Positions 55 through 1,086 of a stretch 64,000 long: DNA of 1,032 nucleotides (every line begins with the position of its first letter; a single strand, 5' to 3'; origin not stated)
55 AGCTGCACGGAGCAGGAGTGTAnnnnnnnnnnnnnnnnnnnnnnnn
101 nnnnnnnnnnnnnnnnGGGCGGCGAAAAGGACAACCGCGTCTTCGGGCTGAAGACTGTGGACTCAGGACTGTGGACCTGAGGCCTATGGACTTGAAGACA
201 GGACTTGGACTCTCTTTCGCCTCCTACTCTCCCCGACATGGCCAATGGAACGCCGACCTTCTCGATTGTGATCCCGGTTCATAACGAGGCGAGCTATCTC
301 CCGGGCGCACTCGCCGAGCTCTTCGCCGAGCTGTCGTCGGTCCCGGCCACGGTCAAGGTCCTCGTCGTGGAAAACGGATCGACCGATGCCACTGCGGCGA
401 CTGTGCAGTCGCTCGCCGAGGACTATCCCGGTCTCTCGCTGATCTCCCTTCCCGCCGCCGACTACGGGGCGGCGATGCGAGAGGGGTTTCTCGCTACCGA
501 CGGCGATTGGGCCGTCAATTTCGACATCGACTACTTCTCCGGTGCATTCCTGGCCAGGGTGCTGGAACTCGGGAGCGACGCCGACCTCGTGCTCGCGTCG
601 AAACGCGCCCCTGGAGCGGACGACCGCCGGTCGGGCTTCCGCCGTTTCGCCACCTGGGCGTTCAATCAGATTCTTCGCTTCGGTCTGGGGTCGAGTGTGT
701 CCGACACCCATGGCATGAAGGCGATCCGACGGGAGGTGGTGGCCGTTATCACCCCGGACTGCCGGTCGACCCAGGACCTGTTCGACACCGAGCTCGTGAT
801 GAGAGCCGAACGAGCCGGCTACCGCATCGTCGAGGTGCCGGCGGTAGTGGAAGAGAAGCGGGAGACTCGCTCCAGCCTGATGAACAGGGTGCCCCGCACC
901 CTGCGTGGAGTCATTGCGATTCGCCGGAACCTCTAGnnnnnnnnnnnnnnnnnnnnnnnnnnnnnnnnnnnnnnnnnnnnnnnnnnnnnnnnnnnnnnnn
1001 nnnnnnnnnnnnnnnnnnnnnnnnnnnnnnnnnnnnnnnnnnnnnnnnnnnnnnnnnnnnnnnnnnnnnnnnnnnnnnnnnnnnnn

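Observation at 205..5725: Gtr-like three-component envelope glycosylation set (GT2 synthase, GtrA, GT-C) split by a divergent XRE/MmyB regulator pair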

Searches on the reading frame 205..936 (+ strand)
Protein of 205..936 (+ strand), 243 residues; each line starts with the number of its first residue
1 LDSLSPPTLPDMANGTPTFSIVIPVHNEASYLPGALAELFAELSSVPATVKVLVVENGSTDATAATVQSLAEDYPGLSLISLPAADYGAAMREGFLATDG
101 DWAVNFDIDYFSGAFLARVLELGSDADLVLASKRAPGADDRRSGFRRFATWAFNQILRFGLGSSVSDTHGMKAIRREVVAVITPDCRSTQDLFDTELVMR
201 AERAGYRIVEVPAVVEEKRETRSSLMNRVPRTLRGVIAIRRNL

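Call 5: search_protein_families(library=pfam, proteins=[window:205-936:+], max_evalue=0.01)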
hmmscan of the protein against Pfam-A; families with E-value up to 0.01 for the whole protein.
window:205-936:+ (243 aa): 2 families
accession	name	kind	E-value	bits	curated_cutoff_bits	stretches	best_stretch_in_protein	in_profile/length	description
PF00535.33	Glycos_transf_2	-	5.9e-18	65.8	23.3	1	20-178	1-163/168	Glycosyl transferase family 2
PF13641.12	Glyco_tranf_2_3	-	3.6e-06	27.6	27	1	17-235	1-227/230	Glycosyltransferase like family 2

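Call 6: search_protein_families(library=ncbifam, proteins=[window:205-936:+], max_evalue=0.01)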
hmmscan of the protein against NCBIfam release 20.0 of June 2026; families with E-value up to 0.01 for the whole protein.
window:205-936:+ (243 aa): 13 families
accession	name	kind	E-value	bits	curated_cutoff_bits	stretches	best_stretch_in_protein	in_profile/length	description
NF007986.1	PRK10714.1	equivalog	1.1e-11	44.3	529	1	19-189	8-180/316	undecaprenyl-phosphate 4-deoxy-4-formamido-L-arabinose transferase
NF041391.1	DPhHxTase_Halo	equivalog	2.7e-09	36.3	375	1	46-219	20-187/213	dolichyl-phosphate hexose transferase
NF007482.0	PRK10073.1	equivalog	4.2e-09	35.8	423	1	12-131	1-118/334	glycosyltransferase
TIGR04283.1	glyco_like_mftF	equivalog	1.8e-07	31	182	1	20-102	2-75/221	TIGR04283 family arsenosugar biosynthesis glycosyltransferase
TIGR03965.1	mycofact_glyco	equivalog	5.8e-07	28.7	280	1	15-109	72-164/467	mycofactocin biosynthesis glycosyltransferase MftF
TIGR03937.1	PgaC_IcaA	equivalog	9.4e-07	28.1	422.3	1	14-109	42-135/407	poly-beta-1,6-N-acetyl-D-glucosamine synthase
NF041875.1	EPS_EpsD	equivalog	9.5e-07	28.5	370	1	20-118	2-99/325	exopolysaccharide biosynthesis glycosyltransferase EpsD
NF038302.1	EPS_HpsE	equivalog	4e-06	26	300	1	19-75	3-59/307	hormogonium polysaccharide biosynthesis glycosyltransferase HpsE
TIGR03469.1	HpnB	hypoth_equivalog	2.7e-05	23.3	379.25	1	14-76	41-101/386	hopene-associated glycosyltransferase HpnB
NF047588.1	GlcsyltransPgfSStrep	equivalog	4.1e-05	23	500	1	19-172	3-160/308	glycosyltransferase PgfS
NF010496.0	PRK13915.1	equivalog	0.00055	19.1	262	1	16-70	30-84/307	glucosyl-3-phosphoglycerate synthase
NF045692.1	OglycostaseCruG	equivalog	0.00077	18.5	600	1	17-110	41-138/386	2'-O-glycosyltransferase CruG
TIGR03111.1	glyc2_xrt_Gpos1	hypoth_equivalog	0.0018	17.1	363.95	1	14-109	46-141/439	TIGR03111 family XrtG-associated glycosyltransferase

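Call 36: search_solved_structures(query=window:238-936:+, max_evalue=0.001)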
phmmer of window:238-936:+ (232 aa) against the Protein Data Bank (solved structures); distinct sequences matched with E-value up to 0.001: 3.
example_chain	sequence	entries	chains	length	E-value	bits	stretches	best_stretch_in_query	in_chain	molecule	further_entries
9hwj_A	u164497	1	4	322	6.6e-07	32.7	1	8-201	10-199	Undecaprenyl-phosphate 4-deoxy-4-formamido-L-arabinose transferase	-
9bhc_C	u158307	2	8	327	9.6e-07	32.1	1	8-171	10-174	Undecaprenyl-phosphate 4-deoxy-4-formamido-L-arabinose transferase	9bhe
8vxh_A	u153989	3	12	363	1.3e-06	31.7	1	8-171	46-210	Undecaprenyl-phosphate 4-deoxy-4-formamido-L-arabinose transferase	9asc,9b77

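Call 71: search_solved_structures(query=A6, max_evalue=0.001)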
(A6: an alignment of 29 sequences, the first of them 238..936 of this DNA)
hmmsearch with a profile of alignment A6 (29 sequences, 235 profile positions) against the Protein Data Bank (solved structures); distinct sequences matched with E-value up to 0.001: 33.
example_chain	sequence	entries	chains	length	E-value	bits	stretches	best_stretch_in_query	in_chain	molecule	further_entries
9hwj_A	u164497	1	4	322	3.9e-18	69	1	4-171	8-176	Undecaprenyl-phosphate 4-deoxy-4-formamido-L-arabinose transferase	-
9bhc_C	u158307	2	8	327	1.6e-17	67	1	4-170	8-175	Undecaprenyl-phosphate 4-deoxy-4-formamido-L-arabinose transferase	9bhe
8vxh_A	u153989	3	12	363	2.1e-17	66.6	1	4-170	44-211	Undecaprenyl-phosphate 4-deoxy-4-formamido-L-arabinose transferase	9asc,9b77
2z87_A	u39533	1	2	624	3.2e-15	59.5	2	4-98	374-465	Chondroitin synthase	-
2z86_A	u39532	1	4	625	3.2e-15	59.5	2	4-98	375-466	Chondroitin synthase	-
5eke_A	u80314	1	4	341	1.7e-14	57.1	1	4-170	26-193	Uncharacterized glycosyltransferase sll0501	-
5ekp_C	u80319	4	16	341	1.7e-14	57.1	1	4-170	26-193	Uncharacterized glycosyltransferase sll0501 | Glycosyltransferase sll0501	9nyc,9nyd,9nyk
9nye_A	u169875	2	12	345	1.7e-14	57.1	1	4-170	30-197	Glycosyltransferase sll0501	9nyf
3bcv_A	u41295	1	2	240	4.1e-12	49.3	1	4-107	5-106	Putative glycosyltransferase protein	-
5hea_A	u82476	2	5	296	1.1e-11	47.9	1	5-107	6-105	Putative glycosyltransferase (GalT1)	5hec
5mlz_A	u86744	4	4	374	2.6e-11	46.7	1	3-169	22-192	Dolichol monophosphate mannose synthase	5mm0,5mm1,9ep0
5tze_C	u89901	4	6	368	2.3e-09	40.3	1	5-116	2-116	Glycosyl transferase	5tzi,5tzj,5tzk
6yv7_B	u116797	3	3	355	3.5e-09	39.8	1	3-97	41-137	Glycosyl transferase, family 2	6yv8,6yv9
6yv7_A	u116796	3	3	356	3.5e-09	39.8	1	3-97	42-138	Glycosyl transferase, family 2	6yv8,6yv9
5tz8_A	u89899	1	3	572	4.9e-09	39.3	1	5-116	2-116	Glycosyl transferase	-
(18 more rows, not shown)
